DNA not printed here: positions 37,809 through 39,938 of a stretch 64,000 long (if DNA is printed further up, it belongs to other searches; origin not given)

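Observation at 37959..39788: Novel fusion of a ketopantoate-reductase-like (ApbA/PanE) oxidoreductase to a BcrAD/HgdC-type activase ATPase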

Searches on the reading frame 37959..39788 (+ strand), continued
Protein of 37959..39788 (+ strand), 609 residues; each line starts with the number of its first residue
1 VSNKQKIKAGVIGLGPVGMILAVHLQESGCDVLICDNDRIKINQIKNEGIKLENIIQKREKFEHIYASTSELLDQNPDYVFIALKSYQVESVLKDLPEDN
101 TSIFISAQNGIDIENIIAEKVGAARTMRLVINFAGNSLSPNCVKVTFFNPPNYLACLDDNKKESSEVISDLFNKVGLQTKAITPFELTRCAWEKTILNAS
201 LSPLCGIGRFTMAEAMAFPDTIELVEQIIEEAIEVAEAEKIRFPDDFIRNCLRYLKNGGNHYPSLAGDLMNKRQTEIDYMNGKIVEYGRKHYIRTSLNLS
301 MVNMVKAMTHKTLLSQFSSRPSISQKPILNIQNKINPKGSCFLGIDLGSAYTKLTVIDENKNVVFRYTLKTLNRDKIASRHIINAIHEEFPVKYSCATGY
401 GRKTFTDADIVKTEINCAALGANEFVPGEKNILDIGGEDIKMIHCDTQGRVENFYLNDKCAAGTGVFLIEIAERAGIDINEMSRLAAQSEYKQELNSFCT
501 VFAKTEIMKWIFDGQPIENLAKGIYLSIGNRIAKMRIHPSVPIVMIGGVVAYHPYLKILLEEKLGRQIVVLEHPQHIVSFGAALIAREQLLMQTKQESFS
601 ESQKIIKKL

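Call 78: search_protein_families(library=ncbifam, proteins=[L090:14436-16757:+, L090:13522-14397:+, L090:13019-13525:+, L085:17143-19419:+, L085:19419-20342:+, L091:1477-3336:+, L084:17237-20017:+], max_evalue=1e-20)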
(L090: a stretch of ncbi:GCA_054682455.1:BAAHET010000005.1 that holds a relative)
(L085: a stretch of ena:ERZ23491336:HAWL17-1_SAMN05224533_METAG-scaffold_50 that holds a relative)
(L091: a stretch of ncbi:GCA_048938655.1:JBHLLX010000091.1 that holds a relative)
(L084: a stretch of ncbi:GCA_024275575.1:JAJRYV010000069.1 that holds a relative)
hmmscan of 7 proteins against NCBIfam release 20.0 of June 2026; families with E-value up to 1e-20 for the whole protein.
L090:14436-16757:+ (773 aa): 13 families
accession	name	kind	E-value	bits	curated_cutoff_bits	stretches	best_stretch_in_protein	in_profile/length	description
TIGR03194.1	4hydrxCoA_A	equivalog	3.2e-220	733.4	994.55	1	11-752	1-745/746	4-hydroxybenzoyl-CoA reductase subunit alpha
NF043082.1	XdhA_XDHase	equivalog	5e-179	597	780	1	7-754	1-753/758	xanthine dehydrogenase subunit XdhA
NF007426.0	PRK09970.1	equivalog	6e-174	580.1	916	1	3-752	2-754/761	xanthine dehydrogenase molybdenum-binding subunit XdhA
TIGR03196.1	pucD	equivalog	5.7e-138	461.5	783.65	1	7-750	3-755/763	xanthine dehydrogenase subunit D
NF041018.1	glyceraldDH_alpha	equivalog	1.2e-135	453.8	790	1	6-750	2-741/741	glyceraldehyde dehydrogenase subunit alpha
TIGR03311.1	Se_dep_XDH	equivalog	3.8e-127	425.5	830.45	1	5-545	160-680/848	selenium-dependent xanthine dehydrogenase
NF040766.1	CODH_aero_grp5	exception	4.8e-108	362.4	950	2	6-582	4-591/785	aerobic carbon-monoxide dehydrogenase large subunit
TIGR02416.1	CO_dehy_Mo_lg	equivalog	1.9e-106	357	991.15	1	21-749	7-767/770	aerobic carbon-monoxide dehydrogenase large subunit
NF045668.1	pterin_aldehy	equivalog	9.1e-106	354.9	1100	1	7-752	175-903/905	molybdopterin-dependent aldehyde oxidoreductase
TIGR03313.1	Se_sel_red_Mo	hypoth_equivalog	1.2e-101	340.9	1101.9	2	155-753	353-949/951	molybdopterin-dependent oxidoreductase Mo/Fe-S-binding subunit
TIGR02965.1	xanthine_xdhB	equivalog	1.4e-96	324.4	849.5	1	15-752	9-753/758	xanthine dehydrogenase molybdopterin binding subunit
NF041671.1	peri_hyde_PaoC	equivalog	7.1e-92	309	1180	1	6-752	17-730/735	aldehyde oxidoreductase molybdenum-binding subunit PaoC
TIGR02969.1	mam_aldehyde_ox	subfamily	2.1e-61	207.7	1912.3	1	6-766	575-1319/1330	aldehyde oxidase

L090:13522-14397:+ (291 aa): 6 families
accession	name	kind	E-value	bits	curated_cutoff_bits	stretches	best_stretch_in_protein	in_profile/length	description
NF043083.1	XdhB_XDHase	equivalog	1.2e-70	238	310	1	10-290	7-287/289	xanthine dehydrogenase subunit XdhB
NF041019.1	glyceraldDH_beta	equivalog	3.5e-66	223.3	350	1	6-285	4-279/280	glyceraldehyde dehydrogenase subunit beta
NF007427.0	PRK09971.1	equivalog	6.1e-64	216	287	1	10-290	7-287/292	xanthine dehydrogenase FAD-binding subunit XdhB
TIGR02963.1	xanthine_xdhA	equivalog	9.1e-56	189.4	467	1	10-285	195-467/468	xanthine dehydrogenase small subunit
TIGR03195.1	4hydrxCoA_B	equivalog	1.9e-40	138.9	404.55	0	5-121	2-116/321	4-hydroxybenzoyl-CoA reductase subunit beta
TIGR03199.1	pucC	equivalog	3e-23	82.5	306.05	1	13-276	1-259/264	xanthine dehydrogenase subunit C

L090:13019-13525:+ (168 aa): 10 families
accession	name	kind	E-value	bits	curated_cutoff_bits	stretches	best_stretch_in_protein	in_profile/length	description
NF041020.1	glyceraldDH_gamma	equivalog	7.8e-64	214.2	290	1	5-160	8-162/164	glyceraldehyde dehydrogenase subunit gamma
NF043084.2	XdhC_XDHase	equivalog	6e-57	191.4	217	1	9-156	2-149/151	xanthine dehydrogenase subunit XdhC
TIGR03198.1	pucE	equivalog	8e-53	177.9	254.3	1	7-157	1-149/151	xanthine dehydrogenase subunit E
TIGR03193.1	4hydroxCoAred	equivalog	8.8e-52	174.9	257.8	1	11-156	3-147/148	4-hydroxybenzoyl-CoA reductase subunit gamma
NF045668.1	pterin_aldehy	equivalog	5.6e-49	167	1100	1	11-158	4-153/905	molybdopterin-dependent aldehyde oxidoreductase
NF008514.0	PRK11433.1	equivalog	6.8e-49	166.3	322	1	3-159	46-216/218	aldehyde dehydrogenase iron-sulfur subunit PaoA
TIGR02963.1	xanthine_xdhA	equivalog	1.9e-47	162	467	1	20-158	12-159/468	xanthine dehydrogenase small subunit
TIGR03311.1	Se_dep_XDH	equivalog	4.8e-47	160.6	830.45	1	14-160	5-147/848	selenium-dependent xanthine dehydrogenase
NF007387.0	PRK09908.1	equivalog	4.6e-46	156.1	212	1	10-156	9-155/159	xanthine dehydrogenase iron sulfur-binding subunit XdhC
TIGR02969.1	mam_aldehyde_ox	subfamily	1e-34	119.3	1912.3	1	14-156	7-160/1330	aldehyde oxidase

L085:17143-19419:+ (758 aa): 13 families
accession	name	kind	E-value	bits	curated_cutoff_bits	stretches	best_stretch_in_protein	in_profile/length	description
TIGR03194.1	4hydrxCoA_A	equivalog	1.6e-241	803.9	994.55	1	9-752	1-744/746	4-hydroxybenzoyl-CoA reductase subunit alpha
NF043082.1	XdhA_XDHase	equivalog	9.3e-156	520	780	1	5-757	1-755/758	xanthine dehydrogenase subunit XdhA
NF007426.0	PRK09970.1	equivalog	4.9e-151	504.3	916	1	4-757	5-758/761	xanthine dehydrogenase molybdenum-binding subunit XdhA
TIGR03196.1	pucD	equivalog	9.9e-120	401.2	783.65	1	5-750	3-754/763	xanthine dehydrogenase subunit D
TIGR03311.1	Se_dep_XDH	equivalog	4.2e-111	372.5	830.45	1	2-541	159-679/848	selenium-dependent xanthine dehydrogenase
NF041018.1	glyceraldDH_alpha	equivalog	9.3e-110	368.2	790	1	5-750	3-740/741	glyceraldehyde dehydrogenase subunit alpha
NF040766.1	CODH_aero_grp5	exception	3.9e-96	323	950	2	5-565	5-578/785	aerobic carbon-monoxide dehydrogenase large subunit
TIGR02965.1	xanthine_xdhB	equivalog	2.8e-95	320.1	849.5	1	11-755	7-755/758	xanthine dehydrogenase molybdopterin binding subunit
NF045668.1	pterin_aldehy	equivalog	8.1e-92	308.8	1100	1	12-755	182-905/905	molybdopterin-dependent aldehyde oxidoreductase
TIGR03313.1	Se_sel_red_Mo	hypoth_equivalog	1e-87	294.9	1101.9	1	181-754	381-949/951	molybdopterin-dependent oxidoreductase Mo/Fe-S-binding subunit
NF041671.1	peri_hyde_PaoC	equivalog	1.3e-87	294.9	1180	1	5-756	18-733/735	aldehyde oxidoreductase molybdenum-binding subunit PaoC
TIGR02416.1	CO_dehy_Mo_lg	equivalog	3.3e-85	286.8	991.15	2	18-392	6-397/770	aerobic carbon-monoxide dehydrogenase large subunit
TIGR02969.1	mam_aldehyde_ox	subfamily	1.3e-48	165.4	1912.3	1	4-736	575-1279/1330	aldehyde oxidase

L085:19419-20342:+ (307 aa): 5 families
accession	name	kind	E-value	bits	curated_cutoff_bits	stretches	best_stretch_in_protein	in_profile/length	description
TIGR03195.1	4hydrxCoA_B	equivalog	2.4e-55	187.9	404.55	1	5-297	8-311/321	4-hydroxybenzoyl-CoA reductase subunit beta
NF043083.1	XdhB_XDHase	equivalog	9.7e-32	110.2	310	1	2-112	5-115/289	xanthine dehydrogenase subunit XdhB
NF007427.0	PRK09971.1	equivalog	2.5e-30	105.7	287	0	2-112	5-115/292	xanthine dehydrogenase FAD-binding subunit XdhB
TIGR03199.1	pucC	equivalog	4.2e-22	78.7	306.05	0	7-114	1-108/264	xanthine dehydrogenase subunit C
NF041019.1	glyceraldDH_beta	equivalog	6.3e-22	78.1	350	0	4-112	8-115/280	glyceraldehyde dehydrogenase subunit beta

L091:1477-3336:+ (619 aa): 73 families (the best 25 are shown)
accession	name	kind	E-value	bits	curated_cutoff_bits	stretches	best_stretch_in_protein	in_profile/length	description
NF004475.0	PRK05809.1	subfamily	1.8e-78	263.7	394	1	364-619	2-260/260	short-chain-enoyl-CoA hydratase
NF007239.0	PRK09674.1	equivalog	5.6e-72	242.3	371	1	367-619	5-257/257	2,3-dehydroadipyl-CoA hydratase PaaF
NF005803.0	PRK07658.1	equivalog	1.7e-68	230.8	313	1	368-619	4-257/257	enoyl-CoA hydratase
NF005802.0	PRK07657.1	equivalog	4.6e-68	229.6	363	1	373-619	11-260/260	enoyl-CoA hydratase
NF006007.0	PRK08138.1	subfamily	1e-67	228.3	355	1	372-619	14-261/261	enoyl-CoA hydratase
NF004517.0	PRK05862.1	equivalog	1e-64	218.6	396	1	365-617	3-255/257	enoyl-CoA hydratase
NF051848.1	EnCoAHydtEchA19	equivalog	1.7e-64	217.9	400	1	368-619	2-258/258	enoyl-CoA hydratase EchA19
NF006566.0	PRK09076.1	subfamily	8.8e-64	215.6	286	1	366-617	5-258/260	enoyl-CoA hydratase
NF006699.0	PRK09245.1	subfamily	5.5e-59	199.6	354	1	368-618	5-265/266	crotonase/enoyl-CoA hydratase family protein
NF006100.0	PRK08252.1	subfamily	1.8e-54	185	282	1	366-619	3-254/254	crotonase/enoyl-CoA hydratase family protein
NF005126.0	PRK06563.1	subfamily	8e-52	176.2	261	1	365-619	6-263/263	crotonase/enoyl-CoA hydratase family protein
NF004634.0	PRK05980.1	equivalog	2.3e-50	171.4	375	1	368-618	5-262/263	crotonase/enoyl-CoA hydratase family protein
NF004840.0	PRK06190.1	equivalog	6.8e-50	170.1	253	1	368-592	6-232/260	enoyl-CoA hydratase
NF042430.2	EnCoAhydt_DpgD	equivalog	8.8e-50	169.5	400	1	371-618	2-257/258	enoyl-CoA-hydratase DpgD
NF005073.0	PRK06495.1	subfamily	1.6e-49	168.5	296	1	368-619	6-257/257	enoyl-CoA hydratase/isomerase family protein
TIGR00745.1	apbA_panE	subfamily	5.9e-48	163.7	141.35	1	7-309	1-301/305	2-dehydropantoate 2-reductase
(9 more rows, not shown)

L084:17237-20017:+ (926 aa): 20 families
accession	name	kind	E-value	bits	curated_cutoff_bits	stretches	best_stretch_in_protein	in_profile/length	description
TIGR03194.1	4hydrxCoA_A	equivalog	1.1e-245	817.6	994.55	1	174-916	2-743/746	4-hydroxybenzoyl-CoA reductase subunit alpha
NF043082.1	XdhA_XDHase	equivalog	5.6e-160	534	780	1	169-921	1-754/758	xanthine dehydrogenase subunit XdhA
TIGR03311.1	Se_dep_XDH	equivalog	3e-157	525.1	830.45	1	5-715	2-687/848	selenium-dependent xanthine dehydrogenase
NF007426.0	PRK09970.1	equivalog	1.5e-153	512.7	916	1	167-923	4-759/761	xanthine dehydrogenase molybdenum-binding subunit XdhA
NF045668.1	pterin_aldehy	equivalog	6e-149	497.8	1100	1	5-918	4-903/905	molybdopterin-dependent aldehyde oxidoreductase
TIGR03196.1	pucD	equivalog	1.7e-124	416.9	783.65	1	177-917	11-756/763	xanthine dehydrogenase subunit D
TIGR03313.1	Se_sel_red_Mo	hypoth_equivalog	2.3e-118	396.3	1101.9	2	314-918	349-948/951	molybdopterin-dependent oxidoreductase Mo/Fe-S-binding subunit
NF041018.1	glyceraldDH_alpha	equivalog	1.4e-110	370.9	790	1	169-916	3-741/741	glyceraldehyde dehydrogenase subunit alpha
NF040766.1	CODH_aero_grp5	exception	3.9e-102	342.8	950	2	171-742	7-590/785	aerobic carbon-monoxide dehydrogenase large subunit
NF041671.1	peri_hyde_PaoC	equivalog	6.1e-89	299.3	1180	1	167-918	16-730/735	aldehyde oxidoreductase molybdenum-binding subunit PaoC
TIGR02965.1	xanthine_xdhB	equivalog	2e-88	297.4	849.5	1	176-902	8-730/758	xanthine dehydrogenase molybdopterin binding subunit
TIGR02969.1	mam_aldehyde_ox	subfamily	1.8e-81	274.2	1912.3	2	176-901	583-1279/1330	aldehyde oxidase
TIGR02416.1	CO_dehy_Mo_lg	equivalog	1.6e-79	268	991.15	2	182-558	6-398/770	aerobic carbon-monoxide dehydrogenase large subunit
NF041020.1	glyceraldDH_gamma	equivalog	2.1e-50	170.5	290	1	4-153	13-162/164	glyceraldehyde dehydrogenase subunit gamma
NF043084.2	XdhC_XDHase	equivalog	4.3e-50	169.1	217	1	3-149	2-149/151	xanthine dehydrogenase subunit XdhC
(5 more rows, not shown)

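Call 80: find_encoding_contigs(protein=P0288, flank=8000, max_places=2)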
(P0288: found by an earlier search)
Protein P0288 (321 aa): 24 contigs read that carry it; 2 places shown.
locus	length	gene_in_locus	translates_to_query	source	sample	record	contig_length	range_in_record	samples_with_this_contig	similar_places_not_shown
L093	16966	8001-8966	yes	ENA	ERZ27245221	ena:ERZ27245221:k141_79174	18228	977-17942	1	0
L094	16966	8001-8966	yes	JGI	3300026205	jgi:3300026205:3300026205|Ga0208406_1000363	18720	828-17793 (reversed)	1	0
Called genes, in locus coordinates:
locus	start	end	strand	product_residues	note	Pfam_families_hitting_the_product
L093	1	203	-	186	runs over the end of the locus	PF12804:NTP_transf_3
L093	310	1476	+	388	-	PF06050:HGD-D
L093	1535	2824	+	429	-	PF06050:HGD-D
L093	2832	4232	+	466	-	PF00370:FGGY_N (faint), PF01869:BcrAD_BadFG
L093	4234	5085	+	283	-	PF01869:BcrAD_BadFG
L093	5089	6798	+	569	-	PF00501:AMP-binding, PF23562:AMP-binding_C_3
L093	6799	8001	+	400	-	PF06050:HGD-D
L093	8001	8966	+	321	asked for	PF01210:NAD_Gly3P_dh_N (weak), PF02558:ApbA, PF08546:ApbA_C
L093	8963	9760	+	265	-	PF01869:BcrAD_BadFG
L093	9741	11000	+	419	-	PF00108:Thiolase_N, PF02803:Thiolase_C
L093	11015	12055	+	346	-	PF08240:ADH_N, PF00107:ADH_zinc_N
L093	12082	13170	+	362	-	PF00378:ECH_1, PF16113:ECH_2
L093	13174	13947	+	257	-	PF00378:ECH_1, PF16113:ECH_2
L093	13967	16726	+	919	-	PF00111:Fer2 (weak), PF01799:Fer2_2, PF01315:Ald_Xan_dh_C, PF02738:MoCoBD_1, PF20256:MoCoBD_2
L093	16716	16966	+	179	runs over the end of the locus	?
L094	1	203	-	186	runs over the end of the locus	PF12804:NTP_transf_3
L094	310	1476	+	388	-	PF06050:HGD-D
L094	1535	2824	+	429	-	PF06050:HGD-D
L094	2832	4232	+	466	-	PF00370:FGGY_N (faint), PF01869:BcrAD_BadFG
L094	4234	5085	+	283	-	PF01869:BcrAD_BadFG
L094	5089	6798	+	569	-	PF00501:AMP-binding, PF23562:AMP-binding_C_3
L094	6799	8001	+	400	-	PF06050:HGD-D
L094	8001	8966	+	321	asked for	PF01210:NAD_Gly3P_dh_N (weak), PF02558:ApbA, PF08546:ApbA_C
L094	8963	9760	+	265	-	PF01869:BcrAD_BadFG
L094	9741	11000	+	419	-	PF00108:Thiolase_N, PF02803:Thiolase_C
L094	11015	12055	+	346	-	PF08240:ADH_N, PF00107:ADH_zinc_N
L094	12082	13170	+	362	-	PF00378:ECH_1, PF16113:ECH_2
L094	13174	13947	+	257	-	PF00378:ECH_1, PF16113:ECH_2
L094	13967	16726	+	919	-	PF00111:Fer2 (weak), PF01799:Fer2_2, PF01315:Ald_Xan_dh_C, PF02738:MoCoBD_1, PF20256:MoCoBD_2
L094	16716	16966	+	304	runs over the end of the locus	PF00941:FAD_binding_5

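Call 81: find_encoding_contigs(protein=P0125, flank=8000, max_places=1)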
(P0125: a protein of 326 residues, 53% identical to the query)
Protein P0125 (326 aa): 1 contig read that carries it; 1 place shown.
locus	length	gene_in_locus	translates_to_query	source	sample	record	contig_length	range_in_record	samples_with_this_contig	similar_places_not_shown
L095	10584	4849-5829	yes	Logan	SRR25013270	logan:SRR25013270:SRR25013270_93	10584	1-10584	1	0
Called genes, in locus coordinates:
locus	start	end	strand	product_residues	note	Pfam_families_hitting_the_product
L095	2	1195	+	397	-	?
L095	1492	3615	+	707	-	PF02629:CoA_binding, PF13380:CoA_binding_2, PF13607:Succ_CoA_lig, PF19045:Ligase_CoA_2 (weak), PF13549:ATP-grasp_5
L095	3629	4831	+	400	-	PF06050:HGD-D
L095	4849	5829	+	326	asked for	PF02558:ApbA, PF03446:NAD_binding_2 (weak), PF03721:UDPG_MGDP_dh_N (weak), PF08546:ApbA_C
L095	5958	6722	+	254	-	PF01869:BcrAD_BadFG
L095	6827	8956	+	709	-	PF05378:Hydant_A_N, PF01968:Hydantoinase_A, PF19278:Hydant_A_C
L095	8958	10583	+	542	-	?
